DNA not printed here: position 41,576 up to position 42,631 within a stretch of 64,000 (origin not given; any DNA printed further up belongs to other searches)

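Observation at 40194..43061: Overlapping three-gene operon of Nudix hydrolase, PIN-like nuclease and HerA-like ATPase.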

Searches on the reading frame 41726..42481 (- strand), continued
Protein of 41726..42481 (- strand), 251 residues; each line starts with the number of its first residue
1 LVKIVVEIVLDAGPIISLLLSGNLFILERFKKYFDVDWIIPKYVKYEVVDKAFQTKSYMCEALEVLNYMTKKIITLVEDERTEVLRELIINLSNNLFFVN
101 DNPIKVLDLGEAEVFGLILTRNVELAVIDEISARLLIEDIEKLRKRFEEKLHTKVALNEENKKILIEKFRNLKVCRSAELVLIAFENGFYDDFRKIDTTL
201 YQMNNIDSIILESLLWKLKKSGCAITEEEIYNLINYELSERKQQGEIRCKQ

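Call 28: find_related_loci(query=A3, collection=genome_contigs, flank=5000)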
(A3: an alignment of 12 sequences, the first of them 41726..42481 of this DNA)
Query A3 (251 aa) in genome_contigs; peptide patterns used: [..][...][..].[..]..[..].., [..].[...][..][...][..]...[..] (x = any residue, [..] = any of these).
329 stretches matched a pattern; 285 encode a relative of the query (tblastn E <= 1e-3); the best 80 are kept; 80 distinct loci.
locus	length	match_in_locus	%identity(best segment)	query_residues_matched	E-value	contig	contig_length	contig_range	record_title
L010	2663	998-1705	38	8-244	7e-44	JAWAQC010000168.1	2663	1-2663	MAG: Candidatus Woesearchaeota archaeon isolate SZTDM-2_201709_bins_42 SZTDM-2_201709_bins_42_scaffold_168, whole genome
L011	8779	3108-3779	36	8-237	5e-43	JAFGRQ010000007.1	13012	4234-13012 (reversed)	MAG: Candidatus Woesearchaeota archaeon isolate Zod_Metabat.845 k87_952368, whole genome shotgun sequence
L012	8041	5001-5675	36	8-238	1e-42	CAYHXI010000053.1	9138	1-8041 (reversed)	MAG TPA_asm: uncultured Methanosarcinales archaeon isolate ERP119705_co15_591 genome assembly, contig: NODE_9168_length_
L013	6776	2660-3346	36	8-237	2e-42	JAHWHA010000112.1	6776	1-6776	MAG: Candidatus Woesearchaeota archaeon isolate FT1_346 k127_52119941, whole genome shotgun sequence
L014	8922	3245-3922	34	8-239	2e-42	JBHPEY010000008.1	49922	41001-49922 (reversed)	Nanoarchaeota archaeon isolate SAG AM-311-I03 NODE_8_length_49922_cov_25.112479, whole genome shotgun sequence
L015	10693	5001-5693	37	8-237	3e-42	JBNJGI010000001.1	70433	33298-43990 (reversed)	MAG: Nanobdellota archaeon isolate Y22_45dBSe2.bin.150 NODE_90_length_70433_cov_10.475915, whole genome shotgun sequence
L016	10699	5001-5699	38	8-239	2e-41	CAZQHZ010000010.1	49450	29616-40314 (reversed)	MAG TPA_asm: uncultured Methanosarcinales archaeon isolate SRP252850_co1_390 genome assembly, contig: NODE_980_length_49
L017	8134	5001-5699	36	1-234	5e-41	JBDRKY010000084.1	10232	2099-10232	MAG: Candidatus Woesearchaeota archaeon isolate MEGAHIT-group-1.746 k141_11171742, whole genome shotgun sequence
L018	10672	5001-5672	35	8-237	5e-41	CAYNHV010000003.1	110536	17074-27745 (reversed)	MAG TPA_asm: uncultured Methanosarcinales archaeon isolate SRP141376_co2_308 genome assembly, contig: NODE_435_length_11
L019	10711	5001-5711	36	2-237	9e-41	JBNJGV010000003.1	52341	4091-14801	MAG: Nanobdellota archaeon isolate Y22_30dBSe2.bin.106 NODE_178_length_52341_cov_39.572987, whole genome shotgun sequenc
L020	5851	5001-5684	37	1-234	1e-40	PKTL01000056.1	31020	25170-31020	MAG: Candidatus Woesearchaeota archaeon isolate BM511 sc_815, whole genome shotgun sequence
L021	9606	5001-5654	34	7-230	4e-40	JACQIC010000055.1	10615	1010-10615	MAG: Candidatus Aenigmatarchaeota archaeon isolate NC_groundwater_1115_Ag_S-0.1um_41_83 S_p1_S3_coassembly_k141_1538854,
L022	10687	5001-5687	36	8-242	6e-40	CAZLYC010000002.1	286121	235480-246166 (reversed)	MAG TPA_asm: uncultured Methanosarcinales archaeon isolate SRP319275_co4_32 genome assembly, contig: NODE_16_length_2861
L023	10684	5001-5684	34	8-241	4e-40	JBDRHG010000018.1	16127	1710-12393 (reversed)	MAG: archaeon isolate MEGAHIT-group-1.497 k141_13714320, whole genome shotgun sequence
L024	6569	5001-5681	36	5-237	3e-40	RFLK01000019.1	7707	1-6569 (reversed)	MAG: Candidatus Woesearchaeota archaeon isolate J152 k99_172452, whole genome shotgun sequence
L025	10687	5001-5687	34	7-241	9e-40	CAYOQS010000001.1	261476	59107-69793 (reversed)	MAG TPA_asm: uncultured Methanosarcinales archaeon isolate SRP332253_co2_156 genome assembly, contig: NODE_14_length_261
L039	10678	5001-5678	34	4-235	3e-38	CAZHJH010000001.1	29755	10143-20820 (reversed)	MAG TPA_asm: uncultured Methanosarcinales archaeon isolate SRP050083_co7_604 genome assembly, contig: NODE_1148_length_2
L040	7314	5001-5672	34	8-237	3e-38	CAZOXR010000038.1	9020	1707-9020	MAG TPA_asm: uncultured Methanosarcinales archaeon isolate SRP077602_co2_341 genome assembly, contig: NODE_11543_length_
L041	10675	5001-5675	33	8-238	4e-38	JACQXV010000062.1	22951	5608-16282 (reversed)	MAG: Candidatus Woesearchaeota archaeon isolate NC_groundwater_1524_Pr4_B-0.1um_47_4 SR1-18-B1_scaffold_137635, whole ge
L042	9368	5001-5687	35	1-235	3e-38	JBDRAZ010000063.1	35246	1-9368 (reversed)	MAG: archaeon isolate MEGAHIT-group-1.1032 k141_13592436, whole genome shotgun sequence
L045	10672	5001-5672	36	8-237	4e-38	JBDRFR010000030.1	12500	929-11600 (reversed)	MAG: Nanoarchaeota archaeon isolate MEGAHIT-group-1.382 k141_8075903, whole genome shotgun sequence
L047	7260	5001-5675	36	7-237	4e-38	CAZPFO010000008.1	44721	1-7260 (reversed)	MAG TPA_asm: uncultured Methanosarcinales archaeon isolate binchicken_co121_309 genome assembly, contig: NODE_309_length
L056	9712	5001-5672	33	8-237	3e-37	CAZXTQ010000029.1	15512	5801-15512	MAG TPA_asm: uncultured Methanosarcinales archaeon isolate SRP141376_co3_431 genome assembly, contig: NODE_10398_length_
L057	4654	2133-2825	35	8-244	3e-37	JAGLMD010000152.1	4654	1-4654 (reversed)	MAG: Nanoarchaeota archaeon isolate RS_5_44 ROV157_5.bin.44.fa_152, whole genome shotgun sequence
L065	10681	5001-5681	34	8-240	3e-37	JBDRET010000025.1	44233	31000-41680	MAG: Candidatus Woesearchaeota archaeon isolate MEGAHIT-group-1.33 k141_7342002, whole genome shotgun sequence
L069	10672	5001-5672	34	8-239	1e-36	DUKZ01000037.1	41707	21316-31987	MAG TPA_asm: Candidatus Woesearchaeota archaeon isolate UBA9989 contig_1466, whole genome shotgun sequence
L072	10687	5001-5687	35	8-243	8e-37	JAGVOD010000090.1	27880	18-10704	MAG: archaeon isolate DeMMO3_27 c_000000059245, whole genome shotgun sequence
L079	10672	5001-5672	34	8-233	2e-36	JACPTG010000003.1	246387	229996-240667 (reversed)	MAG: Candidatus Woesearchaeota archaeon isolate NC_groundwater_726_Ag_S-0.2um_49_29 S36_SO-2_scaffold_3030, whole genome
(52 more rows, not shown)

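Call 30: predict_structure(alignment_id=A2)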
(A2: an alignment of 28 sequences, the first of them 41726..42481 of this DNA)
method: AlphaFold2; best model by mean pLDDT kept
length: 251 residues; sequences in the alignment: 28
mean_pLDDT: 95.4   pTM: 0.90
mean pLDDT of the five models: 95.4, 94.9, 94.6, 94.6, 94.6
residues with pLDDT >= 90: 226; 70-90: 20; 50-70: 4; < 50: 1
segments of 3 or more residues with pLDDT < 50: none
pLDDT, mean of each block of 10 residues (from residue 1): 89 98 98 97 98 95 98 98 98 98 97 98 98 97 98 98 98 98 97 89 88 98 97 94 79 50
secondary structure, 60 per line:
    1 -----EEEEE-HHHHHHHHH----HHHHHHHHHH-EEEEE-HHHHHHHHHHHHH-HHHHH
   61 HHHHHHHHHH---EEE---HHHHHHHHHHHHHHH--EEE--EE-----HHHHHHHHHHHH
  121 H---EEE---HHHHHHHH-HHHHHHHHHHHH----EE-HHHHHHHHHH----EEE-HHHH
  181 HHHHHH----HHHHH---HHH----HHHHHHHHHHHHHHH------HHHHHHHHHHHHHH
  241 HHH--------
elements in order: E6-10 H12-20 H25-34 E36-40 H42-54 H56-70 E74-76 H80-94 E97-99 H109-121 E125-127 H131-138 H140-151 H159-168 E173-175 H177-186 H191-195 H206-220 H227-243

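Call 36: fold_search(model_id=the predicted structure, library=pdb)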
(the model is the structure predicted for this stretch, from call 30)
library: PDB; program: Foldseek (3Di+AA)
matches with E <= 10: 839; with E <= 0.001: 0
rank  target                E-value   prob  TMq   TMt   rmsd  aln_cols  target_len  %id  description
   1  5x3t_B                1.1e-02  1.00  0.40  0.69   3.5       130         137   10  VapBC from Mycobacterium tuberculosis (released 2017-06-07)
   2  4chg_A                1.3e-02  1.00  0.36  0.62   5.0       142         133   14  Crystal structure of VapBC15 complex from Mycobacterium tuberculosis (released 2014-11-12)
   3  1y82_A                1.5e-02  1.00  0.42  0.67   4.9       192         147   11  Conserved hypothetical protein Pfu-367848-001 from Pyrococcus furiosus (released 2005-01-25)
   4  1v8o_C                1.6e-02  1.00  0.37  0.61   4.7       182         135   12  Crystal Structure of PAE2754 from Pyrobaculum aerophilum (released 2004-02-10)
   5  9h6a_A                2.1e-02  1.00  0.36  0.62   3.8       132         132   18  Crystal structure of the E. coli F-plasmid VapBC toxin-antitoxin complex (released 2024-12-18)
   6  5ecw_A                2.2e-02  1.00  0.40  0.69   4.6       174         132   11  Structure of the Shigella flexneri VapC mutant D7A (released 2016-02-17)
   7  8rdd                  2.6e-02  1.00  0.40  0.57   5.3       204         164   10  Crystal structure of Saccharomyces cerevisiae Nmd4 protein involved in nonsense mediated mRNA decay (released 2024-08-14)
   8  3tnd_A                3.6e-02  1.00  0.38  0.67   3.2       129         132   13  Crystal structure of Shigella flexneri VapBC toxin-antitoxin complex (released 2011-11-02)
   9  5ed0_A                3.6e-02  1.00  0.39  0.68   4.8       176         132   10  Structure of the Shigella flexneri VapC mutant D7N (released 2016-02-17)
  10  7qhy_A                3.8e-02  0.99  0.41  0.51   6.8       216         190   12  Structure of a Kluyveromyces lactis protein involved in RNA decay (released 2022-03-23)
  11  3zvk_A                4.0e-02  1.00  0.38  0.66   2.9       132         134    8  Crystal structure of VapBC2 from Rickettsia felis bound to a DNA fragment from their promoter (released 2011-12-14)
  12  1v8p_A                4.0e-02  1.00  0.35  0.59   3.6       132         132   14  Crystal structure of PAE2754 from Pyrobaculum aerophilum (released 2004-02-10)
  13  5ecd_A                4.2e-02  1.00  0.36  0.63   3.9       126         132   16  Structure of the Shigella flexneri VapC mutant D98N crystal form 1 (released 2016-02-17)
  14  8rd3_B                4.2e-02  0.99  0.40  0.45   6.1       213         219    9  Crystal structure of Saccharomyces cerevisiae Nmd4 protein bound to Upf1 helicase domain (released 2024-08-14)
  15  2fe1                  4.6e-02  1.00  0.33  0.57   5.7       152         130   13  Crystal Structure of PAE0151 from Pyrobaculum aerophilum (released 2005-12-27)
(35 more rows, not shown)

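Call 40: search_protein_families(library=pfam, proteins=[L039:7724-8947:+, L019:3200-4378:-, L041:5821-6132:+, L025:3805-4281:-, L023:5748-6539:+, L022:2003-2635:+, L014:1416-1808:+, L018:1844-2248:-, L079:9898-10506:+], max_evalue=0.01)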
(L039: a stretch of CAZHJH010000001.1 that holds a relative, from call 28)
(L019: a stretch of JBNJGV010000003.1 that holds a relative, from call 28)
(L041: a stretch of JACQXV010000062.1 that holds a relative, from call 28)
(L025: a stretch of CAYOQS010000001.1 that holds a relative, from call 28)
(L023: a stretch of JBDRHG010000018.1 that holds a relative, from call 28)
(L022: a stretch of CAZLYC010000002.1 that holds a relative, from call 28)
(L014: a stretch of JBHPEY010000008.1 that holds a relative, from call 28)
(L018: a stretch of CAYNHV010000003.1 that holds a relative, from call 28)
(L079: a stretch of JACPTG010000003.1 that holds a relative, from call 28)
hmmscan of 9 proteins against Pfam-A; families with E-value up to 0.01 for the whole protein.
L039:7724-8947:+ (407 aa): 2 families
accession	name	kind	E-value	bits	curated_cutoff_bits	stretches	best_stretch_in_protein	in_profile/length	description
PF00149.33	Metallophos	-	6.6e-10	40.2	21.5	1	1-199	1-189/191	Calcineurin-like phosphoesterase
PF12850.12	Metallophos_2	-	1e-05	26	27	1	1-224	1-141/154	Calcineurin-like phosphoesterase superfamily domain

L019:3200-4378:- (392 aa): 8 families
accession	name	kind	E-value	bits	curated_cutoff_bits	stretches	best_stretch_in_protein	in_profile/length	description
PF00493.29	MCM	-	1.2e-37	129.6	23.3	1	98-296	5-222/224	MCM P-loop domain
PF17855.7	MCM_lid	-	9.3e-10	39.3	27.4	1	307-387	1-85/87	MCM AAA-lid domain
PF01078.27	Mg_chelatase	-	2.7e-08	33.9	20.3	1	180-246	92-158/207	Magnesium chelatase, subunit ChlI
PF00158.32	Sigma54_activat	-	4e-06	27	20.2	1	184-247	83-144/168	Sigma-54 interaction domain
PF07728.20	AAA_5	-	1.1e-05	25.9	22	1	138-251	1-126/139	AAA domain (dynein-related subfamily)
PF07726.17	AAA_3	-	1.3e-05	25.6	27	1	197-247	65-113/131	ATPase family associated with various cellular activities (AAA)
PF05496.18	RuvB_N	-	0.0008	19.6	27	1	137-221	34-111/159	Holliday junction DNA helicase RuvB P-loop domain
PF12775.13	AAA_7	-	0.0055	16.7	25.8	0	121-156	18-53/181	P-loop containing dynein motor region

L041:5821-6132:+ (103 aa): 0 families

L025:3805-4281:- (158 aa): 3 families
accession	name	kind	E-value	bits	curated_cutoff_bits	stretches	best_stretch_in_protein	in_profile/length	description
PF01336.31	tRNA_anti-codon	-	3.9e-09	36.8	27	1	13-84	1-68/75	OB-fold nucleic acid binding domain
PF21473.3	Ssb-like_OB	-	4.7e-09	36.8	24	1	29-93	33-97/97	Single-stranded DNA binding protein Ssb-like, OB fold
PF16900.11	REPA_OB_2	-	0.0011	19.3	27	1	9-86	9-90/98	Replication protein A OB domain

L023:5748-6539:+ (263 aa): 0 families

L022:2003-2635:+ (210 aa): 10 families
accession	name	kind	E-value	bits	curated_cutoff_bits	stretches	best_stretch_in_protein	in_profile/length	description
PF01926.29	MMR_HSR1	-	8.7e-15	55.3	21.9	1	24-167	1-113/113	50S ribosome-binding GTPase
PF00009.33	GTP_EFTU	-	1.1e-09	38.6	26.5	1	125-207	89-184/188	Elongation factor Tu GTP binding domain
PF08477.19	Roc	-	8.5e-06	26.4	27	1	24-88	1-65/119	Ras of Complex, Roc, domain of DAPkinase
PF02421.24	FeoB_N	-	1.2e-05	25.3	27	1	24-203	2-154/156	Ferrous iron transport protein B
PF16897.10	MMR_HSR1_Xtn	-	2e-05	24.9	35.2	1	157-207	54-102/106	C-terminal region of MMR_HSR1 domain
PF00735.24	Septin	-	2.4e-05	24.2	26.2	1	22-101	4-84/280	Septin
PF00071.28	Ras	-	4.5e-05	23.5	21.6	1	128-207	71-158/162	Ras family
PF00025.27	Arf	-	0.00015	21.7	22.3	0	127-174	80-131/174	ADP-ribosylation factor family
PF03193.22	RsgA_GTPase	-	0.00055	20.2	30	0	128-205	22-104/174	RsgA GTPase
PF13479.12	AAA_24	-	0.0042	17.4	27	1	22-128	2-78/195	AAA domain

L014:1416-1808:+ (130 aa): 1 family
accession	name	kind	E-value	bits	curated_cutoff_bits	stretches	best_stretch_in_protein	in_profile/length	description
PF09845.14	OapC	-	3.3e-19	69.9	23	1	2-121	1-132/133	Origin-associated protein OapC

L018:1844-2248:- (134 aa): 1 family
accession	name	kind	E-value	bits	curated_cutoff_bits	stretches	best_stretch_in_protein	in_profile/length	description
PF09846.14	OapB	-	3.1e-18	66.1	27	1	14-116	2-99/104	Origin-associated protein OapB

L079:9898-10506:+ (202 aa): 0 families

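Call 41: search_protein_families(library=ncbifam, proteins=[L039:7724-8947:+, L019:3200-4378:-, L039:6222-7720:+], max_evalue=0.001)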
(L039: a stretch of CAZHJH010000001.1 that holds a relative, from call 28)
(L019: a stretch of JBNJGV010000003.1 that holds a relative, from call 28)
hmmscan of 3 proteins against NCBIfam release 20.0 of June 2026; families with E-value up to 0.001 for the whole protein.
L039:7724-8947:+ (407 aa): 5 families
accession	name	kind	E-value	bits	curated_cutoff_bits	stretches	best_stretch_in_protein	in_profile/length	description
NF041029.1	Mre11_Pyroc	equivalog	2.8e-27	95.7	600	1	1-225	1-240/438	DNA double-strand break repair protein Mre11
NF041031.1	Mre11_Sulfo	equivalog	3.5e-18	66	500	1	3-212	2-202/374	DNA double-strand break repair protein Mre11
TIGR00619.1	sbcd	subfamily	3.8e-14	53.1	77.65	1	1-153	1-154/252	exonuclease subunit SbcD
NF041030.1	Mre11_Halo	equivalog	2.3e-07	30.3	550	1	4-104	5-106/361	DNA double-strand break repair protein Mre11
TIGR00583.1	mre11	equivalog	9.4e-05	21.5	434.6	0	7-68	10-72/405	DNA repair protein (mre11)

L019:3200-4378:- (392 aa): 6 families
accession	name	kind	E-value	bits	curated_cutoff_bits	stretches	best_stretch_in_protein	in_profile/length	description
NF040949.1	minchrom_main_MCM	domain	3.4e-44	151.2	940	1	86-383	260-586/682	minichromosome maintenance protein MCM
TIGR02442.1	Cob-chelat-sub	hypoth_equivalog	1.7e-07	30.1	779.45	1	183-247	116-180/641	putative cobaltochelatase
TIGR02031.1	BchD-ChlD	equivalog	1.5e-06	27.3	499.55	1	182-265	78-164/608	magnesium chelatase ATPase subunit D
TIGR02030.1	BchI-ChlI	equivalog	4.5e-06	26.1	466.95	0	183-251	120-188/337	magnesium chelatase ATPase subunit I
TIGR00764.1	lon_rel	equivalog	0.00032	19.4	516.6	0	132-157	33-57/608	ATP-dependent protease LonB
TIGR00368.1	TIGR00368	hypoth_equivalog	0.00089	18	362.4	0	89-153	168-228/499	YifB family Mg chelatase-like AAA ATPase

L039:6222-7720:+ (499 aa): 10 families
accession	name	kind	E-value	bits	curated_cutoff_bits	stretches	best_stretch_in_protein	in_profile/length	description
NF040937.1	HerA_Thermprot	equivalog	5.7e-28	97.6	800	2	311-484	296-468/487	DNA double-strand break repair helicase HerA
NF040819.1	helicase_HerA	equivalog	8e-21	74.2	970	2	364-480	402-517/561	DNA double-strand break repair helicase HerA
NF053655.1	CedD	equivalog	6.1e-20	71.4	600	1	125-477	201-525/527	DNA-translocating ATPase CedD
NF042943.1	HerA_antiphage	equivalog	1.4e-15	56.9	800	1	338-478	411-548/566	anti-phage-associated helicase HerA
NF042944.1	HerA_antiphage_2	equivalog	5.1e-14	51.9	850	2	325-466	380-531/576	anti-phage-associated helicase HerA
NF033849.1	ser_rich_anae_1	subfamily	7.5e-13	46.7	650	1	325-441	977-1101/1163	serine-rich protein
NF045975.1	VirB4_plasma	equivalog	1.5e-07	29.5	590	1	142-189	509-555/894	Mbov_0397 family ICE element conjugal transfer ATPase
TIGR00929.1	VirB4_CagE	subfamily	0.00031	19.1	643.1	1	143-173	435-462/792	VirB4 family type IV secretion/conjugal transfer ATPase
NF045971.1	conju_CD1110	equivalog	0.00031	19.1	325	1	148-190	415-457/752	VirB4-like conjugal transfer ATPase, CD1110 family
TIGR03928.1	T7_EssCb_Firm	equivalog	0.00074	17.2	778.4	0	353-444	903-993/1296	type VII secretion protein EssC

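Call 49: search_protein_families(library=pfam, proteins=[L022:7710-9248:+, L022:9248-9739:+, L065:7967-10681:+, L069:8197-9534:+, L025:8024-8827:+, L056:7919-8701:+, L072:7757-8662:+, L008:10065-10889:+, L014:6481-8064:+, L025:8899-9393:+], max_evalue=0.01)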
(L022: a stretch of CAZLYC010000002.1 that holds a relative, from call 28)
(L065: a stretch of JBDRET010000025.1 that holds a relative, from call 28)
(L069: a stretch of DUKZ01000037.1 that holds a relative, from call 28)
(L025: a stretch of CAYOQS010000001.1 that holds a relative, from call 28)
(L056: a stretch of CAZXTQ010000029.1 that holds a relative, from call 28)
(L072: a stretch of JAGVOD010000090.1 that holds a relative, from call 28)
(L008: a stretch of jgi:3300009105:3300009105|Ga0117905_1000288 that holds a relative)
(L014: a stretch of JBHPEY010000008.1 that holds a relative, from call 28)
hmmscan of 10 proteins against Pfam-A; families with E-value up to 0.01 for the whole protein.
L022:7710-9248:+ (512 aa): 1 family
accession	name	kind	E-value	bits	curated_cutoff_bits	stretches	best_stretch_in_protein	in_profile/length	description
PF00990.26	GGDEF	-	1e-37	129.8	23.8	1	335-501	1-161/161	Diguanylate cyclase, GGDEF domain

L022:9248-9739:+ (163 aa): 0 families

L065:7967-10681:+ (904 aa): 0 families

L069:8197-9534:+ (445 aa): 2 families
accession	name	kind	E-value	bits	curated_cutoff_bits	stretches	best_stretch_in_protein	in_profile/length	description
PF00474.23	SSF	-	4.7e-27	95.3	22.8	2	34-195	1-161/406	Sodium:solute symporter family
PF03899.21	ATP-synt_I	-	0.0009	20.1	25.1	1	58-132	10-86/99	ATP synthase I chain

L025:8024-8827:+ (267 aa): 0 families

L056:7919-8701:+ (260 aa): 0 families

L072:7757-8662:+ (301 aa): 1 family
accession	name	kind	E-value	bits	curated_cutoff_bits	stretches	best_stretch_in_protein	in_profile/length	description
PF20421.4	DHR-2_Lobe_C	-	0.0076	16.6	26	0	184-261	2-71/103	DHR-2, Lobe C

L008:10065-10889:+ (274 aa): 0 families

L014:6481-8064:+ (527 aa): 3 families
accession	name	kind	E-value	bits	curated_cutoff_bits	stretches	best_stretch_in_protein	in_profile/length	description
PF00990.26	GGDEF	-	8e-37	126.9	23.8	1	348-515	1-161/161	Diguanylate cyclase, GGDEF domain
PF22709.1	Mu_Gam-Sipho_Gp157-TOTE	-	0.0032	17.8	27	1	76-111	5-40/63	Mu Gam/Sipho_Gp157-like domain of the TOTE conflict systems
PF00804.31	Syntaxin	-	0.0048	17.2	26.7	0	26-92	15-80/157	Syntaxin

L025:8899-9393:+ (164 aa): 0 families
